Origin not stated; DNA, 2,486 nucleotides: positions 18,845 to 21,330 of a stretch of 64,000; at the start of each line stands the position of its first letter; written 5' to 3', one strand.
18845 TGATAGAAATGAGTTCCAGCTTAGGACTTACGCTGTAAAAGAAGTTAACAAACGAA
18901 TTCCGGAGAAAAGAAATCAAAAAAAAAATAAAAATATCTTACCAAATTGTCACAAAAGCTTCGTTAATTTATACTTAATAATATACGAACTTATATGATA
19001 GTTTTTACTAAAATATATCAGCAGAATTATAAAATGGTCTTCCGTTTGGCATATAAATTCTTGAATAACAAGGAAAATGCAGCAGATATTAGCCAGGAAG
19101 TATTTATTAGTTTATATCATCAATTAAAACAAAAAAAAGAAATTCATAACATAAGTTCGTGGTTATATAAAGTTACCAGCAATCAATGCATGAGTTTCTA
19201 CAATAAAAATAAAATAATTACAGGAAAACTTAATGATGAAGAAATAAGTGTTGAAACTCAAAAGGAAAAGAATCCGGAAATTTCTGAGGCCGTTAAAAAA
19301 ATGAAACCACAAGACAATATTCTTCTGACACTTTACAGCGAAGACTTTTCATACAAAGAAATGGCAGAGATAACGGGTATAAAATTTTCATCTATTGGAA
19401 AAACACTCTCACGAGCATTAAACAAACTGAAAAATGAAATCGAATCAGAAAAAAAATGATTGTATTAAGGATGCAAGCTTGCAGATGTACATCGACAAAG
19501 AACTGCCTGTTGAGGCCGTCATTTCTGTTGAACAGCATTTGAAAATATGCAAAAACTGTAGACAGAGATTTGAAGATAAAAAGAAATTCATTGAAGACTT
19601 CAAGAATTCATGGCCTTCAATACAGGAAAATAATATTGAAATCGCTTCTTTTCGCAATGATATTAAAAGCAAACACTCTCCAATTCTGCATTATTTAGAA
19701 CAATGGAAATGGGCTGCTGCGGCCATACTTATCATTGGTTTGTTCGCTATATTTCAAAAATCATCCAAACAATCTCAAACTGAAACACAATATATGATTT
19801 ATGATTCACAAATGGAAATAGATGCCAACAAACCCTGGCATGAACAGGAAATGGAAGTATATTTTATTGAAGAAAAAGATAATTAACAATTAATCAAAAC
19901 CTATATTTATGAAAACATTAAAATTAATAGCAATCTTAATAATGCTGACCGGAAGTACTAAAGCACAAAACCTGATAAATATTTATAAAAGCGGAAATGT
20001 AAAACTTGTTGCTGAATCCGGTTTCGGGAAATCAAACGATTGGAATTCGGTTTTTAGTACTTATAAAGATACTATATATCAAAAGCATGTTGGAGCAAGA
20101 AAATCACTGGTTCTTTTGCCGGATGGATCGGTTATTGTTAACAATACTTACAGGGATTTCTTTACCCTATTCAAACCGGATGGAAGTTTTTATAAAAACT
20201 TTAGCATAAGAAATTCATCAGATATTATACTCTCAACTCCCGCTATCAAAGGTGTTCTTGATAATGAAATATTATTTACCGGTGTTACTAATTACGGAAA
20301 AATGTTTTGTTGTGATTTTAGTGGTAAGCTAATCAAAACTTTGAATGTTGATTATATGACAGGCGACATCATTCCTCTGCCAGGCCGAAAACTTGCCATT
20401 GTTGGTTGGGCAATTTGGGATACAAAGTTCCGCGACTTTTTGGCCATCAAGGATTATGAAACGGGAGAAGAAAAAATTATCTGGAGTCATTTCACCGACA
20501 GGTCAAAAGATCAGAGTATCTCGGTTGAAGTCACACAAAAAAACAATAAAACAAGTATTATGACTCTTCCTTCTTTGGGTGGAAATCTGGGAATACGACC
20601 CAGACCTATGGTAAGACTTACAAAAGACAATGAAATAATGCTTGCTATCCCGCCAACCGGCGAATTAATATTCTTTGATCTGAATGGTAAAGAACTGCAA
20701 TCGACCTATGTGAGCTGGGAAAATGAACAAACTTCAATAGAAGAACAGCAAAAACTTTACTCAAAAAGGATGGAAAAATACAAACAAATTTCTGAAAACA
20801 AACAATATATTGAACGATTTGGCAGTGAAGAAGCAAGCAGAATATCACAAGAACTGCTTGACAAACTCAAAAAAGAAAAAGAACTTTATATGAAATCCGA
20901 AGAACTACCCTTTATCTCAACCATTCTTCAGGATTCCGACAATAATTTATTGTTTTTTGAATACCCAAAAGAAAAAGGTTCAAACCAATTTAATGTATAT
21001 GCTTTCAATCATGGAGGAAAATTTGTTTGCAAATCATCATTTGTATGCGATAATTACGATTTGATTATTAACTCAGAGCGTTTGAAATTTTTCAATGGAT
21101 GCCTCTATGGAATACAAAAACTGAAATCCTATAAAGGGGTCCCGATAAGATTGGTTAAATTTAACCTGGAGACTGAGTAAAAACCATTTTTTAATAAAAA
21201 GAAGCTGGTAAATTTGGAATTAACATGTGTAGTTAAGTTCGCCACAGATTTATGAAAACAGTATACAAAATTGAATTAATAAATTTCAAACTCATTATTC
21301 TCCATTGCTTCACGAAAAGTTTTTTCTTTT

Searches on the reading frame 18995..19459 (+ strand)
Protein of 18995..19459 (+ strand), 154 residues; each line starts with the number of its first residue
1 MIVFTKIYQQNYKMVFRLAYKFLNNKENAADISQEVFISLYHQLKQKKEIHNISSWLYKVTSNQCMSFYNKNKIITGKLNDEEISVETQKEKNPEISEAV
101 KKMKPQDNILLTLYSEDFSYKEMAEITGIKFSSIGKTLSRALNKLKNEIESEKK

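Call 4: search_protein_families(library=pfam, proteins=[window:18995-19459:+], max_evalue=1)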
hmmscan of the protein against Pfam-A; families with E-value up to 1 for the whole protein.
window:18995-19459:+ (154 aa): 5 families
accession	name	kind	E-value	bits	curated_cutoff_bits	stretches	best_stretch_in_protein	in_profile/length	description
PF04542.20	Sigma70_r2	-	2.8e-13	49.9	24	1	7-73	1-69/71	Sigma-70 region 2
PF08281.18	Sigma70_r4_2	-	2.4e-08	33.9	25.7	1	95-145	3-54/54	Sigma-70, region 4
PF04545.22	Sigma70_r4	-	0.0077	16.2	24.1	1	108-146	11-49/50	Sigma-70, region 4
PF04967.18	HTH_10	-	0.045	14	23.1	1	117-145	23-51/53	HTH DNA binding domain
PF05377.16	FlaC_arch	-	0.16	12.9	27.8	1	77-114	7-44/55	Flagella accessory protein C (FlaC)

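Call 5: search_protein_families(library=ncbifam, proteins=[window:18995-19459:+], max_evalue=1)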
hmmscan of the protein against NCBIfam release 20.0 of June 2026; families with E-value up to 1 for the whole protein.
window:18995-19459:+ (154 aa): 92 families (the best 25 are shown)
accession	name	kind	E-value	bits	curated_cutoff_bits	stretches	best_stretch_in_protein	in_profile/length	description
TIGR02937.1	sigma70-ECF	superfamily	1.3e-23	83.4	42.9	1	5-148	4-164/165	sigma-70 family RNA polymerase sigma factor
TIGR02985.1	Sig70_bacteroi1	subfamily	5.5e-20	72.2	126.4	1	4-149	3-162/162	RNA polymerase sigma-70 factor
NF058625.1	sigma_PG0214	equivalog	1e-19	70.8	130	1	4-153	6-165/170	GFO_1088 family ECF-type sigma factor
NF006930.0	PRK09415.1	subfamily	1.2e-17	64.3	198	1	7-152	21-178/179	RNA polymerase factor sigma C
NF007222.0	PRK09640.1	equivalog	2.8e-17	62.9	194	1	4-151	28-184/188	RNA polymerase sigma factor SigX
NF053879.1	RNAPolSigSigVBac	equivalog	3.8e-17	62.4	190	1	4-153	6-159/160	RNA polymerase sigma factor SigV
TIGR02950.1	SigM_subfam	subfamily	6.6e-17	61.8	147.95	1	6-148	4-157/159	RNA polymerase sigma factor, SigM family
TIGR02983.1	SigE-fam_strep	subfamily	6.7e-16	58.6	141.55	1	4-152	8-161/162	SigE family RNA polymerase sigma factor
NF007215.0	PRK09637.1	equivalog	1.2e-15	57.9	212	1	7-150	6-155/181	RNA polymerase sigma factor SigZ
NF009172.0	PRK12519.1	subfamily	2.4e-15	56.6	222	1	3-151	30-191/194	RNA polymerase sigma factor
TIGR02954.1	Sig70_famx3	hypoth_equivalog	5.2e-15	55.6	188.5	1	4-151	18-169/170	RNA polymerase sigma-70 factor, TIGR02954 family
NF007219.0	PRK09639.1-4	subfamily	7.7e-15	55.3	276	1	2-149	14-170/176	RNA polymerase sigma factor SigX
NF007223.0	PRK09641.1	equivalog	1.1e-14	54.7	209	2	6-73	22-89/187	RNA polymerase sigma factor SigW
TIGR02959.1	SigZ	equivalog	1.2e-14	54.5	168.65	1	21-150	14-149/170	RNA polymerase sigma factor SigZ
TIGR02952.1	Sig70_famx2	equivalog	1.4e-14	54.3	206.45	1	4-147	13-168/170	ECF subfamily RNA polymerase sigma factor, BldN family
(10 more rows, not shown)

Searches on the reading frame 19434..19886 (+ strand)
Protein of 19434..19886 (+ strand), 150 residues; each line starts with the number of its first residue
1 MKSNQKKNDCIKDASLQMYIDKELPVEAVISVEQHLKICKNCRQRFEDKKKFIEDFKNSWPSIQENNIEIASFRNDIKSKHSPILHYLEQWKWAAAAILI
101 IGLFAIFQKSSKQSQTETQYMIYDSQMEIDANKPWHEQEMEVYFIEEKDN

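Call 4: search_protein_families(library=pfam, proteins=[window:19434-19886:+], max_evalue=1)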
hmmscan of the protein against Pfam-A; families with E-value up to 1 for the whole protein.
window:19434-19886:+ (150 aa): 2 families
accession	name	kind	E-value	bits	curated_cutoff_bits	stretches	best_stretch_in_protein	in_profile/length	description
PF13490.11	zf-HC2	-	0.00017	22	22.2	1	16-43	8-35/35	Putative zinc-finger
PF07544.18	Med9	-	0.19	12.2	26.9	0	31-59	51-79/80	RNA polymerase II transcription mediator complex subunit 9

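Call 5: search_protein_families(library=ncbifam, proteins=[window:19434-19886:+], max_evalue=1)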
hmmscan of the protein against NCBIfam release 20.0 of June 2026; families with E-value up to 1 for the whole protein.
window:19434-19886:+ (150 aa): 7 families
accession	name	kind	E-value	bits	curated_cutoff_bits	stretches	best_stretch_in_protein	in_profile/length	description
NF052368.1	antisigmaE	subfamily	0.00025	20.8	50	1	17-44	12-39/48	anti-sigma factor family protein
TIGR03988.1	antisig_RsrA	equivalog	0.0031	17.6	62.5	1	16-49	9-42/77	mycothiol system anti-sigma-R factor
TIGR02451.1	anti_sig_ChrR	subfamily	0.0075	16.1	124.5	1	11-48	3-40/216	ChrR family anti-sigma-E factor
TIGR03788.1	marine_srt_targ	equivalog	0.014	13.8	551.65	1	3-82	169-253/629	marine proteobacterial sortase target protein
NF041468.1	anti_sig_RseA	equivalog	0.016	15.3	165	1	16-61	44-89/135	anti-sigma E factor RseA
NF041191.2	encap_f4b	exception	0.024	15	90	1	5-46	31-72/90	family 4B encapsulin nanocompartment shell protein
NF052375.1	antisigma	equivalog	0.065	13.2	100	0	31-119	17-118/217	anti-sigma factor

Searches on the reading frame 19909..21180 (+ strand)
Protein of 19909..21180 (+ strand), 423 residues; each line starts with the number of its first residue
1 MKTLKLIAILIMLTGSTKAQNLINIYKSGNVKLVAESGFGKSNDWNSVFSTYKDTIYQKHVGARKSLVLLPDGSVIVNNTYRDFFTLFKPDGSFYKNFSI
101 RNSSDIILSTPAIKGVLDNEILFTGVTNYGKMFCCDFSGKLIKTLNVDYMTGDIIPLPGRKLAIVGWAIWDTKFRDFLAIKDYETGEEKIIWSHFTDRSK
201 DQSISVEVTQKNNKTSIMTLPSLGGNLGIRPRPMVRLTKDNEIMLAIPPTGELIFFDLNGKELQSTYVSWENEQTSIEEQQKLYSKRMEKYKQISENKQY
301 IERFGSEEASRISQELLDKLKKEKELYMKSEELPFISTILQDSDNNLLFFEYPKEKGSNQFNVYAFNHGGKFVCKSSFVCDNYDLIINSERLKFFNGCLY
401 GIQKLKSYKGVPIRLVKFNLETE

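Call 4: search_protein_families(library=pfam, proteins=[window:19909-21180:+], max_evalue=1)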
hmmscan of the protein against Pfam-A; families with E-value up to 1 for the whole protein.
window:19909-21180:+ (423 aa): 5 families
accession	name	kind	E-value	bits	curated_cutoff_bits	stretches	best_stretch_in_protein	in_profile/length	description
PF16512.11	RhoGAP-FF1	-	0.0094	16.9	30.1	1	276-324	24-72/80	p190-A and -B Rho GAPs FF domain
PF13168.11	Poxvirus_B22R_C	-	0.062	13.2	25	1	47-83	65-99/195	Poxvirus B22R protein C-terminal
PF19360.4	TadB_TadC_N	-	0.072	13.3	27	1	292-343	31-82/143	TadB/TadC N-terminal domain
PF25017.1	zf-C2HC_3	-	0.22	11.9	24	0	355-375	7-27/47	C2HC zinc finger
PF22672.1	DBL_C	-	0.45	11.5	27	0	266-330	62-129/148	Duffy-binding-like domain, C-terminal subdomain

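Call 5: search_protein_families(library=ncbifam, proteins=[window:19909-21180:+], max_evalue=1)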
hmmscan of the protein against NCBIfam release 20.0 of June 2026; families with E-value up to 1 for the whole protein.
window:19909-21180:+ (423 aa): 1 family
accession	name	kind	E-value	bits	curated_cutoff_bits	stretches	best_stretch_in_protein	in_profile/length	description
NF046065.1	MtxRegRemB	equivalog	0.35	11.1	40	0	175-219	14-58/84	extracellular matrix regulator RemB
